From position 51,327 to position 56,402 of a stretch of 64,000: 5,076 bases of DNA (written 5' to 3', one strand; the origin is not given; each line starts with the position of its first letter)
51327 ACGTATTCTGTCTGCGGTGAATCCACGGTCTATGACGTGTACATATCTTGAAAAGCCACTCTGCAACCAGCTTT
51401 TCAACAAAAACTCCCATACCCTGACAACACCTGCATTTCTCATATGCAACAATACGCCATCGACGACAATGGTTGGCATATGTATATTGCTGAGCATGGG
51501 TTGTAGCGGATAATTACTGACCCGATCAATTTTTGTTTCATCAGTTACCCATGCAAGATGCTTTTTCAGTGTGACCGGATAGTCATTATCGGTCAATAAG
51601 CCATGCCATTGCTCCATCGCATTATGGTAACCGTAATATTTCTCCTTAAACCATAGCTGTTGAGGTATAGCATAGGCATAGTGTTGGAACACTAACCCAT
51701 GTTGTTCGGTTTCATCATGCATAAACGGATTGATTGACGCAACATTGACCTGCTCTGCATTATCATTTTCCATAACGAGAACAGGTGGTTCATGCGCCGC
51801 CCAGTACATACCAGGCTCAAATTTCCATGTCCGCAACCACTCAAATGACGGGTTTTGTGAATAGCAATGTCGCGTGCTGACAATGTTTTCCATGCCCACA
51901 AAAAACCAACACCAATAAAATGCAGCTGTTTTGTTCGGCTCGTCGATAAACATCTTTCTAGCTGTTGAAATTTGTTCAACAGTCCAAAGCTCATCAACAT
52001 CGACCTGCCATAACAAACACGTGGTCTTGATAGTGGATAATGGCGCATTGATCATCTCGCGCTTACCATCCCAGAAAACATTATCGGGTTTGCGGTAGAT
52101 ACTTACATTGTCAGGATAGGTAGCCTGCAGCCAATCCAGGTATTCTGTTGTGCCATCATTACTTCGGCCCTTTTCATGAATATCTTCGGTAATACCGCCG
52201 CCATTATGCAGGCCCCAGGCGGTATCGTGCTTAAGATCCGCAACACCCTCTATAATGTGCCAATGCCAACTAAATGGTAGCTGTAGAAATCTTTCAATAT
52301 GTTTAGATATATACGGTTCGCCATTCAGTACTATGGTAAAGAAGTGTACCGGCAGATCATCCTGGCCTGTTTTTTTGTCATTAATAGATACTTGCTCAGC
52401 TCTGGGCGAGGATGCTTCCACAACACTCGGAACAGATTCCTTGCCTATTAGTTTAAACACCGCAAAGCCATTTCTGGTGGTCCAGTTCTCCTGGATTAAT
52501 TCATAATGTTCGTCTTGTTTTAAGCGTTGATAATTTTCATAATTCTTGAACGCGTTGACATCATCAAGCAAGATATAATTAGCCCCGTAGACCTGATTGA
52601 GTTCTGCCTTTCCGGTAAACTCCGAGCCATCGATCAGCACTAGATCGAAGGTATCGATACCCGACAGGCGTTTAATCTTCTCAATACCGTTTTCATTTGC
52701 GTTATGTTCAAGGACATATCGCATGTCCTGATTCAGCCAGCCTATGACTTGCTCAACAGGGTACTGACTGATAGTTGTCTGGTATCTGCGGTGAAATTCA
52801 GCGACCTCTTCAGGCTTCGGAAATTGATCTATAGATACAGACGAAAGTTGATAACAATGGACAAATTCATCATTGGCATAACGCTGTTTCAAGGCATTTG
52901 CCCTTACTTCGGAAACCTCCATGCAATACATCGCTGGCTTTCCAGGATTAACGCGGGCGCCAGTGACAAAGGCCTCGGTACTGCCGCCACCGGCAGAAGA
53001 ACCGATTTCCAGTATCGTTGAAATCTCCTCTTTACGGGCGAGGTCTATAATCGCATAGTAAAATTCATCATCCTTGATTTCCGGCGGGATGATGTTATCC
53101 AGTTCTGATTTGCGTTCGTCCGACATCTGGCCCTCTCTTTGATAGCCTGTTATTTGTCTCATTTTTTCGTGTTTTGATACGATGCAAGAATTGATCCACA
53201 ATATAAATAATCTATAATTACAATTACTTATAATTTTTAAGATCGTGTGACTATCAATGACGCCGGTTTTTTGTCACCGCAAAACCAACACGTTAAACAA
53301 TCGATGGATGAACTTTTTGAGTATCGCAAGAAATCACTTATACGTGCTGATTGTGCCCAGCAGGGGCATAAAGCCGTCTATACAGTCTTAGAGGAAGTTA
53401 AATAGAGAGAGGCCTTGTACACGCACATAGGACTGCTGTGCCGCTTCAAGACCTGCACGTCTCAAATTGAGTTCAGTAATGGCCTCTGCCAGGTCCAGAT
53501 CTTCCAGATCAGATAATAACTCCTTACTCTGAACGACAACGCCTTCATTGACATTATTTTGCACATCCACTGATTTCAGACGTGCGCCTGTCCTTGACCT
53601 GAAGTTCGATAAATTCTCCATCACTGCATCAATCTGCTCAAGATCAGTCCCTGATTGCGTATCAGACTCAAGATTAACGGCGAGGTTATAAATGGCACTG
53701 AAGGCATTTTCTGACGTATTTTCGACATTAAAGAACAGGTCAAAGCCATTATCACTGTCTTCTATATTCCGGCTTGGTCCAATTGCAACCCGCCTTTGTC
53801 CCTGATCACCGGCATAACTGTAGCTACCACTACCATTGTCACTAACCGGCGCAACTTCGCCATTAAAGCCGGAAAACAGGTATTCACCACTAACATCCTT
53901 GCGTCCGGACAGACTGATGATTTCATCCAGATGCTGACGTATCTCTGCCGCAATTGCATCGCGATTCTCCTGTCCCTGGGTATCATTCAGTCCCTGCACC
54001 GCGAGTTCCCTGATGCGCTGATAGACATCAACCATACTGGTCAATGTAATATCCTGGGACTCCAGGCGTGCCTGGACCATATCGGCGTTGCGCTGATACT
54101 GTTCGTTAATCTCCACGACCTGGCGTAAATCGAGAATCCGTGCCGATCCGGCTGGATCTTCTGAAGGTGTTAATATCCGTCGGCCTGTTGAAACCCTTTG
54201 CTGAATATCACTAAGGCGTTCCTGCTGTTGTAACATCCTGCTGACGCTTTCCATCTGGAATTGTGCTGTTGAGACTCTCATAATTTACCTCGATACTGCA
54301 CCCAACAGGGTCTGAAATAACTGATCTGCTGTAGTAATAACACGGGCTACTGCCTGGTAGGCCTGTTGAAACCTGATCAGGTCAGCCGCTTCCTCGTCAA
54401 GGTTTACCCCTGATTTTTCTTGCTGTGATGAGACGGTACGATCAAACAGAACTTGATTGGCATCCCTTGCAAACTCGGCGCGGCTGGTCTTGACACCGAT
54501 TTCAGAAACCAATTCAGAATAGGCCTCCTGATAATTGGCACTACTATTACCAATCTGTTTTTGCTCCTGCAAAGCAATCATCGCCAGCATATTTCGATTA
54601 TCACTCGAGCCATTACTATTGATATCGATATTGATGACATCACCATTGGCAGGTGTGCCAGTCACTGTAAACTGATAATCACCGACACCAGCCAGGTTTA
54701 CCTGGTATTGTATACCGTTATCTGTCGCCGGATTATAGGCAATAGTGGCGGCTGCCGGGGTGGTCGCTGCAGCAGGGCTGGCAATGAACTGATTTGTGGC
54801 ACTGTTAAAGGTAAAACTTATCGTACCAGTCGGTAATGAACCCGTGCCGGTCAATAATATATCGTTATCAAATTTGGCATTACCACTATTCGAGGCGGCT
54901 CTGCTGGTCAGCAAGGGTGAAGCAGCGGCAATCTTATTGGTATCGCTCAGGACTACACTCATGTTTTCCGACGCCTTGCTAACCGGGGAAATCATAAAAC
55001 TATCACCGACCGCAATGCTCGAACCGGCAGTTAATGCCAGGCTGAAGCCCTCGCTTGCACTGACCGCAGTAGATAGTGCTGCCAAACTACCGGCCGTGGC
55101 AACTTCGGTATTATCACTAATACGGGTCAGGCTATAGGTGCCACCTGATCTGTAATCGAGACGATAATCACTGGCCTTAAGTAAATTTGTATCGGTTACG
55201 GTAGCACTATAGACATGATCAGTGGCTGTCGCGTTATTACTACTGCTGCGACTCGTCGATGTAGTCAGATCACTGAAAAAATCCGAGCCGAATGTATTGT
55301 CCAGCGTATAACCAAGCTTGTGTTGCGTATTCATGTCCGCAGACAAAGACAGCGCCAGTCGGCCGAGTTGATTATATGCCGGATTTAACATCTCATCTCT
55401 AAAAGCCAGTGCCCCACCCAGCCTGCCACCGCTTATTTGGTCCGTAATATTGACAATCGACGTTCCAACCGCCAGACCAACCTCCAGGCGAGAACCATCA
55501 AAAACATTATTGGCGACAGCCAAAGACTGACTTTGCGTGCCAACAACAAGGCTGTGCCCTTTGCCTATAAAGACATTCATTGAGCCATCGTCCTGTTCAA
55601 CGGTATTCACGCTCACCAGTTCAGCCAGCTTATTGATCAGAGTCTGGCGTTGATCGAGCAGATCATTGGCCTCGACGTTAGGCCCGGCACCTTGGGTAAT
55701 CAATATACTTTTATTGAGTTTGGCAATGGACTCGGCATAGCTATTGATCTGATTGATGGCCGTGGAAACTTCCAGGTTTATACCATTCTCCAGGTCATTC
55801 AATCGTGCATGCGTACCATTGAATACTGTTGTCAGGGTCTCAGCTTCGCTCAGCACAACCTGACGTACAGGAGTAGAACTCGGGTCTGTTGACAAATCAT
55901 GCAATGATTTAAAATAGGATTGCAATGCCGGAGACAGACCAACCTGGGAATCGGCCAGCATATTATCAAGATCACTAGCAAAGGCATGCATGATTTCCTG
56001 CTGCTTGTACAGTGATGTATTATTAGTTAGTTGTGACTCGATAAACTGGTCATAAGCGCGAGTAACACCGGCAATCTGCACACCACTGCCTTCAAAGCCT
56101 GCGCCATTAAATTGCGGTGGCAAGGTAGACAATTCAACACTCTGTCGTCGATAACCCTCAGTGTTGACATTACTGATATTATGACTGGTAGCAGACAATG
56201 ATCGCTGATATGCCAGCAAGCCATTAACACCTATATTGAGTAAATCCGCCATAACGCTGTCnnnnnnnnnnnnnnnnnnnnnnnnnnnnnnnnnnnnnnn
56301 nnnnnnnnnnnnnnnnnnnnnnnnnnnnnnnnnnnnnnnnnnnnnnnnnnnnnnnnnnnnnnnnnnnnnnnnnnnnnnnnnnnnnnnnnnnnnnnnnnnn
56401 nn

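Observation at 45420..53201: Single roughly 2570-aa mega-enzyme (2 methyltransferase + at least 5 glycosyltransferase + TPR modules) in the flagellin-glycosylation slot between fliC and flgL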

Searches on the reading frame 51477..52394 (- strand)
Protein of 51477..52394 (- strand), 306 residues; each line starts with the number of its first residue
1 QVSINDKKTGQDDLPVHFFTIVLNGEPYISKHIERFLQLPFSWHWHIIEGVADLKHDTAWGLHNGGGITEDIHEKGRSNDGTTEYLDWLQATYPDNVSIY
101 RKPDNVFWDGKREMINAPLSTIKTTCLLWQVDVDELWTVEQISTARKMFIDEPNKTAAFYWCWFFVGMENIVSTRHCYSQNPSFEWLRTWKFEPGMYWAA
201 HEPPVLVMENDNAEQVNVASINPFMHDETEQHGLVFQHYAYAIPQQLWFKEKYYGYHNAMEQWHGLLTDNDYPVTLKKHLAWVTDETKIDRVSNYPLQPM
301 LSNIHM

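Call 36: search_protein_families(library=pfam, proteins=[window:51477-52394:-], max_evalue=10)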
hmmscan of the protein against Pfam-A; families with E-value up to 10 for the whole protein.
window:51477-52394:- (306 aa): 0 families

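Call 42: predict_structure(alignment_id=A3)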
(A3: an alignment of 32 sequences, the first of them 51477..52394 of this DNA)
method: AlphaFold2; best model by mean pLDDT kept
length: 306 residues; sequences in the alignment: 32
mean_pLDDT: 90.2   pTM: 0.88
mean pLDDT of the five models: 90.2, 89.1, 88.1, 87.7, 87.7
residues with pLDDT >= 90: 219; 70-90: 71; 50-70: 6; < 50: 10
segments of 3 or more residues with pLDDT < 50: 1-9
pLDDT, mean of each block of 10 residues (from residue 1): 44 89 88 96 96 78 87 86 95 98 91 94 97 96 98 97 94 83 85 96 92 96 97 95 91 91 94 94 92 93 64
secondary structure, 60 per line:
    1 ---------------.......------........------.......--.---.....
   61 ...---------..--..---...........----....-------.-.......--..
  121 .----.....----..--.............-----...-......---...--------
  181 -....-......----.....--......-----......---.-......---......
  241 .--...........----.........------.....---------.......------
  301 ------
elements in order: E16-22 H29-36 E43-49 H56-63 H82-92 E97-100 H110-116 E126-130 H139-151 E157-159 E161-166 E170-172 H182-185 E187-192 E197-201 E204-209 E215-217 H226-231 E235-241 H244-254 H259-267 E288-291

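Call 70: search_protein_representatives(protein=window:51477-52394:-)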
Query: 306 residues. Proteins with E-value up to 0.001 (for the whole library): 831; up to 1e-10: 585; up to 1e-30: 379. The best 150 are listed.
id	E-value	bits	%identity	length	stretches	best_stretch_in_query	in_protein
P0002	9.1e-173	590.5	78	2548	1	6-305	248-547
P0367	5.9e-126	436.6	60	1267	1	13-302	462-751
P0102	9.9e-126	435.8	61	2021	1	12-297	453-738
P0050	4.8e-124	430.3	61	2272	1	12-303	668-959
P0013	1.3e-121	422.3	59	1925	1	12-299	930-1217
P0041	3.0e-121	421.1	58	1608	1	5-301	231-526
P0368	1.5e-120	418.8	58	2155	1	12-300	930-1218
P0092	1.9e-120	418.5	59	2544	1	13-300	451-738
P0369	9.3e-120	416.2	59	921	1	9-296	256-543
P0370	1.3e-119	415.7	59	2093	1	13-300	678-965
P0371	1.2e-118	412.6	57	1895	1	12-301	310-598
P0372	2.9e-116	404.7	57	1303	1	14-300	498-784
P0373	1.4e-115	402.5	55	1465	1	11-301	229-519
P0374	1.4e-115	402.5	57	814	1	12-300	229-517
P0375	1.6e-115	402.2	55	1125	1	8-302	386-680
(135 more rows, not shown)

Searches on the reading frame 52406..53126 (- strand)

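Call 36: search_protein_families(library=pfam, proteins=[window:52406-53126:-], max_evalue=10)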
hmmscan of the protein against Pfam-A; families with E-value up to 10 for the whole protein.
window:52406-53126:- (240 aa): 1 family
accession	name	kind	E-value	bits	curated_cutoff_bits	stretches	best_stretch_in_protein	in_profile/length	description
PF25738.1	Derepression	-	0.15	12.3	27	1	110-141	41-72/95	Derepression protein family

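Call 53: search_solved_structures(query=A4, max_evalue=10)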
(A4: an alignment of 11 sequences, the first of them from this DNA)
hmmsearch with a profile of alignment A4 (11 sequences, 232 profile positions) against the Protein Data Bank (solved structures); distinct sequences matched with E-value up to 10: 2.
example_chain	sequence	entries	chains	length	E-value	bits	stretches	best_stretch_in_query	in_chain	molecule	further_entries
9we4_B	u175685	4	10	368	0.14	14.9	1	132-206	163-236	N-methyltransferase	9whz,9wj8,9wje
9wj7_B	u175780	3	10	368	0.19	14.4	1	132-194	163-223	N-methyltransferase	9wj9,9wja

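Call 54: search_protein_families(library=pfam, alignment_id=A4, max_evalue=1)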
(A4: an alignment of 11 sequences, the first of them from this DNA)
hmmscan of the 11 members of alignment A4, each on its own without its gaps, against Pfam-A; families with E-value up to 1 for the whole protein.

A. member 1, seq(235 aa): 1 family
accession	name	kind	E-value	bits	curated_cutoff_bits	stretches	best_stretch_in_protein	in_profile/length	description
PF25738.1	Derepression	-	0.14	12.3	27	1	110-141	41-72/95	Derepression protein family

B. families by the number of members that match (of 11 scanned): 6 families
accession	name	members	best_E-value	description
PF01728.25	FtsJ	3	0.0068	FtsJ-like methyltransferase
PF25738.1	Derepression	3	0.054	Derepression protein family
PF14286.12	DHHW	1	0.086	DHHW protein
PF20674.3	SpaA_3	1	0.14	Prealbumin-like fold domain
PF01174.25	SNO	1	0.14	SNO glutamine amidotransferase family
PF09754.15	PAC2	1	0.23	PAC2 family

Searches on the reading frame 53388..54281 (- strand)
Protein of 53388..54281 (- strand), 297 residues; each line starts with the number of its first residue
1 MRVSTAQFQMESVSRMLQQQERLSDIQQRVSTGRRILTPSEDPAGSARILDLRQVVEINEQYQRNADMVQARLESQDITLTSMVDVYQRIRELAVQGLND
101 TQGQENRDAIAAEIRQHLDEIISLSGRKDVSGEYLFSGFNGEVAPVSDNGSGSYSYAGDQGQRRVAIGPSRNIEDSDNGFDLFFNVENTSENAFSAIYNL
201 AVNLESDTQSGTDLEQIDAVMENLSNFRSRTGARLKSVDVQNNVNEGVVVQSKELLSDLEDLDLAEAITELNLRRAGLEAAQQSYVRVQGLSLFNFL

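Call 7: search_protein_families(library=ncbifam, proteins=[window:53388-54281:-], max_evalue=0.001)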
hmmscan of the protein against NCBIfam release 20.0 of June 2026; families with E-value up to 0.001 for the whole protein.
window:53388-54281:- (297 aa): 28 families (the best 25 are shown)
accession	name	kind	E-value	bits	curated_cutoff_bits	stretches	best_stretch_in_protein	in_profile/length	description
TIGR02550.1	flagell_flgL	equivalog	7.1e-83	279.1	127.2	2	2-188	1-187/387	flagellar hook-associated protein FlgL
NF009361.0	PRK12717.1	equivalog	7e-61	206.3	407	2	1-193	1-193/524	flagellar hook-associated protein 3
NF005187.0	PRK06663.1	equivalog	6.1e-35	120.8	337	2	1-145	2-146/419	flagellar hook-associated protein 3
NF009362.0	PRK12718.1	equivalog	5.9e-33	114.7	602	2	1-188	1-189/510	flagellar hook-associated protein FlgL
NF005980.0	PRK08073.1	equivalog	5.1e-31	108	291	1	1-296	1-286/287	flagellar hook-associated protein 3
NF006265.0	PRK08412.1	equivalog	1.5e-19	69.7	749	2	1-190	1-185/827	flagellar hook-associated protein FlgL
NF011282.0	PRK14692.1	equivalog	8.5e-17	60.7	878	1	1-199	1-194/749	flagellar hook-associated protein FlgL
NF004669.0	PRK06008.1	equivalog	1.2e-15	57.8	230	1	3-153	6-153/348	flagellar hook-associated family protein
NF009444.0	PRK12802.1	equivalog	2.6e-14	53.4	332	1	16-144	18-146/282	flagellin domain-containing protein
NF009449.0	PRK12807.1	subfamily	1.6e-11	44.3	347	1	1-272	1-259/287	flagellin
NF009447.0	PRK12805.1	equivalog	4.5e-11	42.8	404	1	1-120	1-120/287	FliC/FljB family flagellin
NF038071.1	lat_flg_LafA_2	exception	5.1e-11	42.5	365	1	20-237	22-221/284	lateral flagellin LafA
NF006489.0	PRK08913.1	equivalog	4.3e-10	39.5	217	1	7-297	9-302/303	flagellin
NF006470.0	PRK08869.1-5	equivalog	1.4e-09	37.7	423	1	19-144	20-145/388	flagellin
NF009446.0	PRK12804.1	subfamily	1.7e-09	37.6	352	1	27-271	27-272/301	flagellin Hag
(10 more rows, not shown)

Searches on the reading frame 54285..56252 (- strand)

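Call 7: search_protein_families(library=ncbifam, proteins=[window:54285-56252:-], max_evalue=0.001)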
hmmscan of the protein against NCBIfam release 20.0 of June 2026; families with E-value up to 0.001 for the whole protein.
window:54285-56252:- (655 aa): 19 families
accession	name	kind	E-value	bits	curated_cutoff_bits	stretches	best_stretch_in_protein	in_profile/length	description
TIGR02492.1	flgK_ends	equivalog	1.2e-102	344.5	170.75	2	4-349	2-330/437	flagellar hook-associated protein FlgK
NF004241.1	PRK05682.1-5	equivalog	2.3e-14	53.4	469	2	607-650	399-442/446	flagellar hook protein FlgE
NF040922.1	flgE_Caulobact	equivalog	2.3e-12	46.7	750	2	7-61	9-64/505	flagellar hook protein FlgE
TIGR03506.1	FlgEFG_subfam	subfamily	2.6e-11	43.8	70.25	1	4-69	2-68/351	flagellar hook-basal body complex protein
TIGR02488.1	flgG_G_neg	equivalog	6e-11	42.3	252.75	2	604-649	210-255/259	flagellar basal-body rod protein FlgG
NF004238.1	PRK05682.1-1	equivalog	2.3e-10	40.3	400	2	6-69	4-69/414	flagellar hook protein FlgE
TIGR02490.1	flgF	equivalog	7.2e-10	38.8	178.5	1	7-59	3-55/218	flagellar basal-body rod protein FlgF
NF004242.0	PRK05682.2-1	equivalog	2e-09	36.8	365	1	607-653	375-421/422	flagellar hook protein FlgE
NF009278.1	PRK12636.1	equivalog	1.1e-08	35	350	1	605-650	214-259/263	flagellar basal body rod protein FlgG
NF005286.1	PRK06803.1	equivalog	1.9e-08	33.9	467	1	5-69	3-62/402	flagellar hook protein FlgE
NF004243.1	PRK05682.2-2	equivalog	3.8e-07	29.5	801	1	4-61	6-63/420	flagellar hook protein FlgE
NF004240.1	PRK05682.1-4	equivalog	4.8e-07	29.4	472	1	6-78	4-78/443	flagellar hook protein FlgE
NF004495.0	PRK05841.1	equivalog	5.6e-06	25.1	857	0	4-44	4-44/603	flagellar hook protein FlgE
NF009275.1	PRK12632.1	equivalog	1.1e-05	25.8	170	0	5-46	8-49/130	flagellar basal body rod protein FlgC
TIGR01396.1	FlgB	equivalog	1.1e-05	25.6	59.05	0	19-40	19-40/131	flagellar basal body rod protein FlgB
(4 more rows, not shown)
